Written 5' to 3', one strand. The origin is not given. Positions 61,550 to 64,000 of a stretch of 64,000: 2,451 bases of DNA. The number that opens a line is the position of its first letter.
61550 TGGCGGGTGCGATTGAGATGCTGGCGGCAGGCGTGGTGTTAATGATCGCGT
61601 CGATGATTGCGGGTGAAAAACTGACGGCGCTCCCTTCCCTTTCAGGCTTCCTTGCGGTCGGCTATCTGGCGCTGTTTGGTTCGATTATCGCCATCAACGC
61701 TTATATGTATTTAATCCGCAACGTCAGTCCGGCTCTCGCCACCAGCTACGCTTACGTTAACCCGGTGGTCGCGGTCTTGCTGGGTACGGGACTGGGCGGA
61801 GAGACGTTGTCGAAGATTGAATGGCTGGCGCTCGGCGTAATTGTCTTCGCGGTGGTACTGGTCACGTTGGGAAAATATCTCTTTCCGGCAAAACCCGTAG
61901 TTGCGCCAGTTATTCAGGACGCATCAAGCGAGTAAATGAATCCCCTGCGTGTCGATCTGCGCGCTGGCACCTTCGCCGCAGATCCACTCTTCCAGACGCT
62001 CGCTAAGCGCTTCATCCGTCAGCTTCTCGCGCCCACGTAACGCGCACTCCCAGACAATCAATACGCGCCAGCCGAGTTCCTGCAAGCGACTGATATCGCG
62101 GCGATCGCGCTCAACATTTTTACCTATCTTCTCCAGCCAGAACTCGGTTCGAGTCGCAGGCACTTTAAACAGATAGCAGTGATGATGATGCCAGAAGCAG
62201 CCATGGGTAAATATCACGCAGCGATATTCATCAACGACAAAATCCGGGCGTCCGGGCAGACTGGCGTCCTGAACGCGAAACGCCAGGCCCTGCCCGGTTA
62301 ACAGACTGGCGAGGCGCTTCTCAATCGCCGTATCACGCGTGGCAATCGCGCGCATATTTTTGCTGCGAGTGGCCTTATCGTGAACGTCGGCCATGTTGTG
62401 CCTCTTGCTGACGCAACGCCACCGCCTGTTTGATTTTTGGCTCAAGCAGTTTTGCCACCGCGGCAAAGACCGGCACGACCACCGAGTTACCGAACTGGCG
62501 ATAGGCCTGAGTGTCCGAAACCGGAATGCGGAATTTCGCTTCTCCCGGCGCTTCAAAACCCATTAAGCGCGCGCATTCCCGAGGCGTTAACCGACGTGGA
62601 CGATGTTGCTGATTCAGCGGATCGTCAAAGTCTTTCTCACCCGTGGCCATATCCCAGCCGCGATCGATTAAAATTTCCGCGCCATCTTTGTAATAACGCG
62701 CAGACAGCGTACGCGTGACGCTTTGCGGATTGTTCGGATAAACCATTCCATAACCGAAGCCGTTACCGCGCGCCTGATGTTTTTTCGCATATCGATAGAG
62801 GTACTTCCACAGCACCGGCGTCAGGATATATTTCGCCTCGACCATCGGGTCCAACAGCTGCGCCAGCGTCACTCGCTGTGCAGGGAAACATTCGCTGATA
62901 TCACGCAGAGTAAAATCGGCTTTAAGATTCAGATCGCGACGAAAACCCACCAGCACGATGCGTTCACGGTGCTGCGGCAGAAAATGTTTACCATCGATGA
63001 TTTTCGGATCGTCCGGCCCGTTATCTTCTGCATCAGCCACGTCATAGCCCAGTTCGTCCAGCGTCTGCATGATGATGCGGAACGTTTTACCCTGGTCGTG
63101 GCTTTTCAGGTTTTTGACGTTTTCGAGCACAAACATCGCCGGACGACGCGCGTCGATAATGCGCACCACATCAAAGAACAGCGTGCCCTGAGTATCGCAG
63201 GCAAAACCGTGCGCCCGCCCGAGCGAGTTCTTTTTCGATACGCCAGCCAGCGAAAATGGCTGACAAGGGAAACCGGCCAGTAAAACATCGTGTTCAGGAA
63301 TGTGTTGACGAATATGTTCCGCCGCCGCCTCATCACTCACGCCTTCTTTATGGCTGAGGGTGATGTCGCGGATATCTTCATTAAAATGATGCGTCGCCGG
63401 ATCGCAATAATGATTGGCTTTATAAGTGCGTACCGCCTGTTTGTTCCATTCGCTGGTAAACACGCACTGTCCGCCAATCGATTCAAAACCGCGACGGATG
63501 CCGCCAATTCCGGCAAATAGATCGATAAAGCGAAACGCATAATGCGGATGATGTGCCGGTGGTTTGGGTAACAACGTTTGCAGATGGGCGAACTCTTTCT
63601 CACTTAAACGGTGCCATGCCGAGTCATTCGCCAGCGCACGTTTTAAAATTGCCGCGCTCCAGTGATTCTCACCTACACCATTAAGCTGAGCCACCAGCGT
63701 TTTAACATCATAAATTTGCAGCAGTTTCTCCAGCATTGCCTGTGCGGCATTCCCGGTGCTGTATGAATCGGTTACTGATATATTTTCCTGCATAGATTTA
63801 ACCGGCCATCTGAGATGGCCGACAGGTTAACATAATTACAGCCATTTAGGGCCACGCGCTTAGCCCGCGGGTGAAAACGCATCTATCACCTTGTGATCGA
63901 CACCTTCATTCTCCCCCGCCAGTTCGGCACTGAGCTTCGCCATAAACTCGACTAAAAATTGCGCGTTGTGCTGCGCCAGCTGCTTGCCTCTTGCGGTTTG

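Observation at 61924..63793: Compact dcm-vsr module with overlapping reading frames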

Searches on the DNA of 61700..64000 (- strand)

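Call 3: search_dna_similar(query=window:61700-64000:-, collection=ecoli_genomes, mode=near, max_rows=12)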
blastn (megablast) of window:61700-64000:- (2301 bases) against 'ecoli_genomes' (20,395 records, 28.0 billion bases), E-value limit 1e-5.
Records with a match: 5367; places in all: 5373; records where one place covers at least 80% of the query: 5358.
Genomes with a match: 5367 of 5426; with a place that covers at least 80% of the query: 5358. Places per genome that has any: lowest 1, median 1, highest 2. On chromosomes: 5371 places; on plasmids: 2.
Best place of each record, by identity: >=99% 243; 95-99% 5076; 90-95% 48.
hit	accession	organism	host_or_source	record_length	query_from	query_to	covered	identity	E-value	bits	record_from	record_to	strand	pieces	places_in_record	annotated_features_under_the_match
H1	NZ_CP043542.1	Escherichia coli strain F2_81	Sus scrofa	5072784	1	2301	100%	100.0%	0e+0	4250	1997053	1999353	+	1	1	dcm: DNA-cytosine methyltransferase | vsr: VSPR family DNA mismatch endonuclease | yedA: drug/metabolite exporter YedA | yedJ: phosphohydrolase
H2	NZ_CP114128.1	Escherichia coli strain PE164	pig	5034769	1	2301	100%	99.9%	0e+0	4237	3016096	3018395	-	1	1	dcm: DNA-cytosine methyltransferase | vsr: VSPR family DNA mismatch endonuclease | yedA: drug/metabolite exporter YedA | yedJ: phosphohydrolase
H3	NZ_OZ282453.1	Escherichia coli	restricted access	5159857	1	2301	100%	99.5%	0e+0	4189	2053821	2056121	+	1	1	dcm: DNA-cytosine methyltransferase | vsr: VSPR family DNA mismatch endonuclease | yedA: drug/metabolite exporter YedA | yedJ: phosphohydrolase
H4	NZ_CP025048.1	Escherichia coli strain SC516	Chicken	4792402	1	2301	100%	99.4%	0e+0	4178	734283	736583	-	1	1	dcm: DNA-cytosine methyltransferase | vsr: VSPR family DNA mismatch endonuclease | yedA: drug/metabolite exporter YedA | yedJ: phosphohydrolase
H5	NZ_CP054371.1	Escherichia coli strain SCU-316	Homo sapiens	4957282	1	2301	100%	99.4%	0e+0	4178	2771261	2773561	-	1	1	dcm: DNA-cytosine methyltransferase | vsr: VSPR family DNA mismatch endonuclease | yedA: drug/metabolite exporter YedA | yedJ: phosphohydrolase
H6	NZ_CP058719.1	Escherichia coli strain M159-1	Manis javanica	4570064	1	2301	100%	99.4%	0e+0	4178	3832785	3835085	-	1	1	dcm: DNA-cytosine methyltransferase | vsr: VSPR family DNA mismatch endonuclease | yedA: drug/metabolite exporter YedA | yedJ: phosphohydrolase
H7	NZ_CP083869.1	Escherichia coli strain NDM6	Homo sapiens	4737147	1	2301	100%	99.4%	0e+0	4178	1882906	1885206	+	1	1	dcm: DNA-cytosine methyltransferase | vsr: VSPR family DNA mismatch endonuclease | yedA: drug/metabolite exporter YedA | yedJ: phosphohydrolase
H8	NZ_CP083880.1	Escherichia coli strain NDM3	Homo sapiens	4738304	1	2301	100%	99.4%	0e+0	4178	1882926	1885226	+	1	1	dcm: DNA-cytosine methyltransferase | vsr: VSPR family DNA mismatch endonuclease | yedA: drug/metabolite exporter YedA | yedJ: phosphohydrolase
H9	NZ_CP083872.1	Escherichia coli strain NDM5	Homo sapiens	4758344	1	2301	100%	99.4%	0e+0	4178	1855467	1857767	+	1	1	dcm: DNA-cytosine methyltransferase | vsr: VSPR family DNA mismatch endonuclease | yedA: drug/metabolite exporter YedA | yedJ: phosphohydrolase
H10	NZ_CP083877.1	Escherichia coli strain NDM4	Homo sapiens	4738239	1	2301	100%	99.4%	0e+0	4178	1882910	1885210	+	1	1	dcm: DNA-cytosine methyltransferase | vsr: VSPR family DNA mismatch endonuclease | yedA: drug/metabolite exporter YedA | yedJ: phosphohydrolase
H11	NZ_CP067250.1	Escherichia coli strain ESBL_DR28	imported food: chilli pepper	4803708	1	2301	100%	99.4%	0e+0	4178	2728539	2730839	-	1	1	dcm: DNA-cytosine methyltransferase | vsr: VSPR family DNA mismatch endonuclease | yedA: drug/metabolite exporter YedA | yedJ: phosphohydrolase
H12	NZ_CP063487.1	Escherichia coli strain EF7-18-51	Gallus gallus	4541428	1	2301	100%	99.4%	0e+0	4178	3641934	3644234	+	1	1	dcm: DNA-cytosine methyltransferase | vsr: VSPR family DNA mismatch endonuclease | yedA: drug/metabolite exporter YedA | yedJ: phosphohydrolase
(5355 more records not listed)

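Call 6: get_annotated_region(hit=H1, flank=2500)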
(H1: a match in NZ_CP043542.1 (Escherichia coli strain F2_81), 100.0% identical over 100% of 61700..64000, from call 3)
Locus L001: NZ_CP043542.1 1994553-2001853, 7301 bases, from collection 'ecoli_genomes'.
description: Escherichia coli strain F2_81 chromosome, complete genome
organism: Escherichia coli strain F2_81 (NCBI taxid 562)
replicon: chromosome; assembly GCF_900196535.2
host: Sus scrofa; source: Pig rectal swab; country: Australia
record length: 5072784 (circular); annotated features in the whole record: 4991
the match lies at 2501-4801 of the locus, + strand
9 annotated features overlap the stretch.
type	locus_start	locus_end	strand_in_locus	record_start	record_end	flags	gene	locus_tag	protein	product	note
CDS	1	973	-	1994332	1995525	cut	ompC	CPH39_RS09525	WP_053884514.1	porin OmpC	-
CDS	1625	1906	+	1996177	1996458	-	drpB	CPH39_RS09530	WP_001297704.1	cell division protein DrpB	-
CDS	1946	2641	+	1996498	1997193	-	yedJ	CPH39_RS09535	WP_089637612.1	phosphohydrolase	-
CDS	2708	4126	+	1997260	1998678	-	dcm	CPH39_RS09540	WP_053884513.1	DNA-cytosine methyltransferase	-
CDS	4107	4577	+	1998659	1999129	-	vsr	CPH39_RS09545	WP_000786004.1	VSPR family DNA mismatch endonuclease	-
CDS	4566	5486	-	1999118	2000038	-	yedA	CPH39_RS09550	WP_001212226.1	drug/metabolite exporter YedA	-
CDS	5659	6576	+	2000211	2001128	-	yedI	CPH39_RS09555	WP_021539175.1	DUF808 domain-containing protein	-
CDS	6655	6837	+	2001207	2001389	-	yodC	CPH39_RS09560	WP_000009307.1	YodC family protein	-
CDS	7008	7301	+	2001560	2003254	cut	dgcQ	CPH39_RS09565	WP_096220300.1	cellulose biosynthesis regulator diguanylate cyclase DgcQ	-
